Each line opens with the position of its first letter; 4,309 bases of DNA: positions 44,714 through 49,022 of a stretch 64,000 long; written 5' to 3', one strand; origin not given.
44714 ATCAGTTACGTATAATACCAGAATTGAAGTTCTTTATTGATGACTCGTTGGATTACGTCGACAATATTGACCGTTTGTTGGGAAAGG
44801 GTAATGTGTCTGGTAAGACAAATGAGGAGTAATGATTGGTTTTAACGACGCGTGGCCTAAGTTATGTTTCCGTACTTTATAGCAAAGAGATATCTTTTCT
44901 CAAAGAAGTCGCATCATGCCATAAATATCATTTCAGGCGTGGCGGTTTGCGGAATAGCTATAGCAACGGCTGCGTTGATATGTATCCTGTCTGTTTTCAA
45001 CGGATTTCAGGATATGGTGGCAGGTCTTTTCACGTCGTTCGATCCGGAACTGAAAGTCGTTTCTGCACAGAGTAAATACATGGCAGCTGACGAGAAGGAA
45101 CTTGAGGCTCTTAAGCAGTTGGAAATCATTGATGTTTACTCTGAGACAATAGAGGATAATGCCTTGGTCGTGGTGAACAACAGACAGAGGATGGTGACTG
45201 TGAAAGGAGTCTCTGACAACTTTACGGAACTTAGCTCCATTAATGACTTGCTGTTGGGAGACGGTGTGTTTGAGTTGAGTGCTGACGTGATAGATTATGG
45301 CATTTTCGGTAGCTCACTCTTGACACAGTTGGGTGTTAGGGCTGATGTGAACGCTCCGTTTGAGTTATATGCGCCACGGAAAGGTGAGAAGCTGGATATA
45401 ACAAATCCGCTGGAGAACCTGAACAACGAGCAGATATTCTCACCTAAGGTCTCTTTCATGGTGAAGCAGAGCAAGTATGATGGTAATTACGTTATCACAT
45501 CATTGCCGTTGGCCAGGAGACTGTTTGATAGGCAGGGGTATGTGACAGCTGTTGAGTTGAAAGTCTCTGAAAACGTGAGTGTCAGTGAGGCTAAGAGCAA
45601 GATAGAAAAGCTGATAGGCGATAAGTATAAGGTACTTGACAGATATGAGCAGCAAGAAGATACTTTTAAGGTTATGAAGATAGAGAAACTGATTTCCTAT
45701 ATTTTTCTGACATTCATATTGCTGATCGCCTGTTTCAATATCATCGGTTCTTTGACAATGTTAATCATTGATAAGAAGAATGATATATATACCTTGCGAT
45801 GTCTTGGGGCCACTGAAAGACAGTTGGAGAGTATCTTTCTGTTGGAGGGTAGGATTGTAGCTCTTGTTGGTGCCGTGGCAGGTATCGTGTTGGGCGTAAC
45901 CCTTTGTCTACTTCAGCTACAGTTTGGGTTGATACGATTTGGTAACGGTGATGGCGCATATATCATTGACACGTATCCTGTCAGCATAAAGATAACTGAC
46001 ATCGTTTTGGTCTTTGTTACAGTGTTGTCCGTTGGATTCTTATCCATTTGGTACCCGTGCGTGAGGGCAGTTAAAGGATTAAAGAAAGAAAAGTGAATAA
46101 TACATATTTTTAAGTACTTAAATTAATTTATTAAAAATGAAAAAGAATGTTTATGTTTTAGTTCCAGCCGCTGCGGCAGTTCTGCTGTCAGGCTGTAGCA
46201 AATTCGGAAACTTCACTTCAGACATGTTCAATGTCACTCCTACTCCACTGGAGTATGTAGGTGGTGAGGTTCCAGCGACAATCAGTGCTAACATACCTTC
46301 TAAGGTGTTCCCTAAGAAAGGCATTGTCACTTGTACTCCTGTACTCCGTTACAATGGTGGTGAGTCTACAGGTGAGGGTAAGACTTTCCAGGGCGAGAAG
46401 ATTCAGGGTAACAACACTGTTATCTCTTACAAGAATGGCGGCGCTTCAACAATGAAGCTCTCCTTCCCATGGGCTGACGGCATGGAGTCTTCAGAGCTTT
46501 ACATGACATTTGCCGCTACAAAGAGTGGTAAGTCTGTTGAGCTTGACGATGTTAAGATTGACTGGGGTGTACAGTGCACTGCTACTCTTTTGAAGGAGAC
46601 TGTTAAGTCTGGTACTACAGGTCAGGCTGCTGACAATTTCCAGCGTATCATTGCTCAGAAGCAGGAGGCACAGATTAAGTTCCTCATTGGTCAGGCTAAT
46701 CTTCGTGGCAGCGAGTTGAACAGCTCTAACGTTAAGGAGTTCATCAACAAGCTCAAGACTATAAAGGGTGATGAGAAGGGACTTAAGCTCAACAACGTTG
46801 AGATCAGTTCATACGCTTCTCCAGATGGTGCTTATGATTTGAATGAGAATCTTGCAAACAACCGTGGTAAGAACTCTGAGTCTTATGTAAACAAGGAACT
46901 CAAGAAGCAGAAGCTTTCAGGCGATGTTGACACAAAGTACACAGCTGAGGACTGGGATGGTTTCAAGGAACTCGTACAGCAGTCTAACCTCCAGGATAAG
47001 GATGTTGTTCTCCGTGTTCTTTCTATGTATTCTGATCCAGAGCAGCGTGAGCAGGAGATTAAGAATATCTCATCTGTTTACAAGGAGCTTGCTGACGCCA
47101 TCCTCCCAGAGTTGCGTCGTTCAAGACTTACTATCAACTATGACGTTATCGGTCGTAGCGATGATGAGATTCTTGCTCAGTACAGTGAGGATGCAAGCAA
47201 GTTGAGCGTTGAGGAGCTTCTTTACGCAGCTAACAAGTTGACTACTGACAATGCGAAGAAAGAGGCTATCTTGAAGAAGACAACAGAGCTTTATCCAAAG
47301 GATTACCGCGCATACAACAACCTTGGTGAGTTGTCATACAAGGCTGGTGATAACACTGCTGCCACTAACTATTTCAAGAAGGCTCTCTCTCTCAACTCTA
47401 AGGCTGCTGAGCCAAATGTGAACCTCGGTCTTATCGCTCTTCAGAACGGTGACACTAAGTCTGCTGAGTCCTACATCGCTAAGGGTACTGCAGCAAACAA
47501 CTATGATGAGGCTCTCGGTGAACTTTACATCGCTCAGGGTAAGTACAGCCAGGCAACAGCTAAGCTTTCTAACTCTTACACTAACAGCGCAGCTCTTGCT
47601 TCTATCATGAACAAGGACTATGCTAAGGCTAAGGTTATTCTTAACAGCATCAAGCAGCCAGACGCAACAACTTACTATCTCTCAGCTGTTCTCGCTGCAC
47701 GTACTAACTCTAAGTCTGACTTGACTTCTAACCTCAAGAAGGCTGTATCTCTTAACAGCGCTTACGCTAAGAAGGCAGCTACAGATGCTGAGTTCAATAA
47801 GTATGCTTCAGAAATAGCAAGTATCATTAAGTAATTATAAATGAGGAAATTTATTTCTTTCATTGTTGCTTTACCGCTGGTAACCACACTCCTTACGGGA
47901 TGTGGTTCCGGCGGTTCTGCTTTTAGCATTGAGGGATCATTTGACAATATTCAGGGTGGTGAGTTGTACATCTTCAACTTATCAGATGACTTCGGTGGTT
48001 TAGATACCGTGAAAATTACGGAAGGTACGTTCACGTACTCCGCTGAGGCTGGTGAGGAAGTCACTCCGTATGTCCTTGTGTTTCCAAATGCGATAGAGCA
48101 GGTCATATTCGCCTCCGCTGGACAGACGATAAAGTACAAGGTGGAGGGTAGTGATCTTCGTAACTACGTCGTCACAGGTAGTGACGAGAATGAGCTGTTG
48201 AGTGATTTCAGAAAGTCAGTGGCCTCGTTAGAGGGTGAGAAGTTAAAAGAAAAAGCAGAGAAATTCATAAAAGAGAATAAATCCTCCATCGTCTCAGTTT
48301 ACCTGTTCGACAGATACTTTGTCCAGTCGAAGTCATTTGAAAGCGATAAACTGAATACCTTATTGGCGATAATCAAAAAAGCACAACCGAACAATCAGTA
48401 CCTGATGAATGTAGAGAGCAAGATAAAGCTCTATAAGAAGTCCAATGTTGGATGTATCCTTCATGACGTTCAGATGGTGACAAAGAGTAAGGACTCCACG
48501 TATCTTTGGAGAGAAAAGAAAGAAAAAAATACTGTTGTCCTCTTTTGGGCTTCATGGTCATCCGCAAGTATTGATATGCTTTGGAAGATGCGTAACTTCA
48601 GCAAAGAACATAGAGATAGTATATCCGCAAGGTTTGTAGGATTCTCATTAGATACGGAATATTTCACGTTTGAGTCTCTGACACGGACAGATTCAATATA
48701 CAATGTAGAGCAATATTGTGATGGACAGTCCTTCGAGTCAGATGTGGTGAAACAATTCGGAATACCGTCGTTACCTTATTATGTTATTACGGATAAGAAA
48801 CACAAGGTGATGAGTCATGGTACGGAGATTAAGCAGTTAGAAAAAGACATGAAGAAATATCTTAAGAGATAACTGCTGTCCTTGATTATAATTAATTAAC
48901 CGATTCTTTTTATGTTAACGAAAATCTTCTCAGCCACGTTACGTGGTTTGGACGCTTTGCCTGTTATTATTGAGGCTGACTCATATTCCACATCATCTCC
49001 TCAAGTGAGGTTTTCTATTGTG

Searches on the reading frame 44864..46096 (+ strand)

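Call 92: search_protein_families(library=pfam, proteins=[window:44864-46096:+], max_evalue=0.001)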
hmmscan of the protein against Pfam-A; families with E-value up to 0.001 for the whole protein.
window:44864-46096:+ (410 aa): 2 families
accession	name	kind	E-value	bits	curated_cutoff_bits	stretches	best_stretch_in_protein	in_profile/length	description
PF02687.27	FtsX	-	9.6e-14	51.9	25.5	1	280-404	2-117/120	FtsX-like permease C-terminal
PF12704.14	MacB_PCD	-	6.9e-10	40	27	1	24-249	1-206/207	MacB-like periplasmic core domain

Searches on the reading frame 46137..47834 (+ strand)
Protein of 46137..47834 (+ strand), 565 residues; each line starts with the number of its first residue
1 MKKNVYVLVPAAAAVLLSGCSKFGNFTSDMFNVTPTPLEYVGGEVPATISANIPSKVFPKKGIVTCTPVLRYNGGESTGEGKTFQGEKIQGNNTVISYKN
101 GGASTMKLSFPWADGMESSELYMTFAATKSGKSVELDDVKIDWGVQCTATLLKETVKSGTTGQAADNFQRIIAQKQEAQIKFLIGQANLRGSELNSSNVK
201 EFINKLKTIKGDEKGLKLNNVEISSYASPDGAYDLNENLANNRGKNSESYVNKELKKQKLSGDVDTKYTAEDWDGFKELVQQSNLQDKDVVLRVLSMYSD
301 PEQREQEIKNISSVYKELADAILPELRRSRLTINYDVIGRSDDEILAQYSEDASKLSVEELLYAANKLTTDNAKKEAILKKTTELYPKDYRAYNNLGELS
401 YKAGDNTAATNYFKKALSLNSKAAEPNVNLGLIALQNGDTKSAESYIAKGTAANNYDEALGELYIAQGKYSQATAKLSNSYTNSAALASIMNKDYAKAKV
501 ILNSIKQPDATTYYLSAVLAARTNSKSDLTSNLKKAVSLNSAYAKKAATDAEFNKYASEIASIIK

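Call 92: search_protein_families(library=pfam, proteins=[window:46137-47834:+], max_evalue=0.001)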
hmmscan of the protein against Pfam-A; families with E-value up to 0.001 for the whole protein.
window:46137-47834:+ (565 aa): 10 families
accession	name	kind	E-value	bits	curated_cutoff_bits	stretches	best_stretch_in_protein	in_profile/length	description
PF13432.12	TPR_16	-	1.1e-08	35.8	32.7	1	398-453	5-60/65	Tetratricopeptide repeat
PF07719.23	TPR_2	-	5.9e-08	32.7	27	1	391-421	2-32/34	Tetratricopeptide repeat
PF14559.12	TPR_19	-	2e-07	31.6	25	1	402-455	3-56/68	Tetratricopeptide repeat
PF13431.12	TPR_17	-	4.7e-07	30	24.4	0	379-409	2-32/34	Tetratricopeptide repeat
PF13181.12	TPR_8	-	8.4e-07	29.1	25.7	1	390-421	1-32/34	Tetratricopeptide repeat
PF00515.34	TPR_1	-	1.8e-06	28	27.8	1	391-421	2-32/34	Tetratricopeptide repeat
PF13176.12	TPR_7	-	2.1e-05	24.7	27.9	0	392-420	1-29/36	Tetratricopeptide repeat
PF13424.12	TPR_12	-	3.4e-05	24.4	30.1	0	391-449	4-70/77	Tetratricopeptide repeat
PF13374.12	TPR_10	-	0.00022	21.5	27.5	0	392-420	4-32/42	Tetratricopeptide repeat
PF13428.12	TPR_14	-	0.00041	21.2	23.5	0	430-462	7-39/44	Tetratricopeptide repeat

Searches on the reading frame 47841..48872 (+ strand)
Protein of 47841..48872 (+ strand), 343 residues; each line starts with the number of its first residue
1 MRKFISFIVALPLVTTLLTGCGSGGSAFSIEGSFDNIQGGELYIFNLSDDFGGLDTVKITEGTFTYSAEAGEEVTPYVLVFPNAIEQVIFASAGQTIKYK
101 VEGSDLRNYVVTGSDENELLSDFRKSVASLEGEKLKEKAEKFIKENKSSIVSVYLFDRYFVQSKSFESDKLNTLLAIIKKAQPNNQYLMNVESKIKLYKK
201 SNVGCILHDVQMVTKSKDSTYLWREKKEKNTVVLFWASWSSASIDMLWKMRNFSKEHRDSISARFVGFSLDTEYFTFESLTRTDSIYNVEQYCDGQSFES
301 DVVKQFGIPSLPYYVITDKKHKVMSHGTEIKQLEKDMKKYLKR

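Call 92: search_protein_families(library=pfam, proteins=[window:47841-48872:+], max_evalue=0.001)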
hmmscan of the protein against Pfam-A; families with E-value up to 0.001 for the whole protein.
window:47841-48872:+ (343 aa): 2 families
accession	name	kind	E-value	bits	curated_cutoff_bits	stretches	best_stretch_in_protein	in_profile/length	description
PF14289.11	DUF4369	-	1.9e-11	44.8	25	1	28-120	1-91/91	Domain of unknown function (DUF4369)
PF13905.12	Thioredoxin_8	-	4.1e-06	27.5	27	1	230-323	3-94/94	Thioredoxin-like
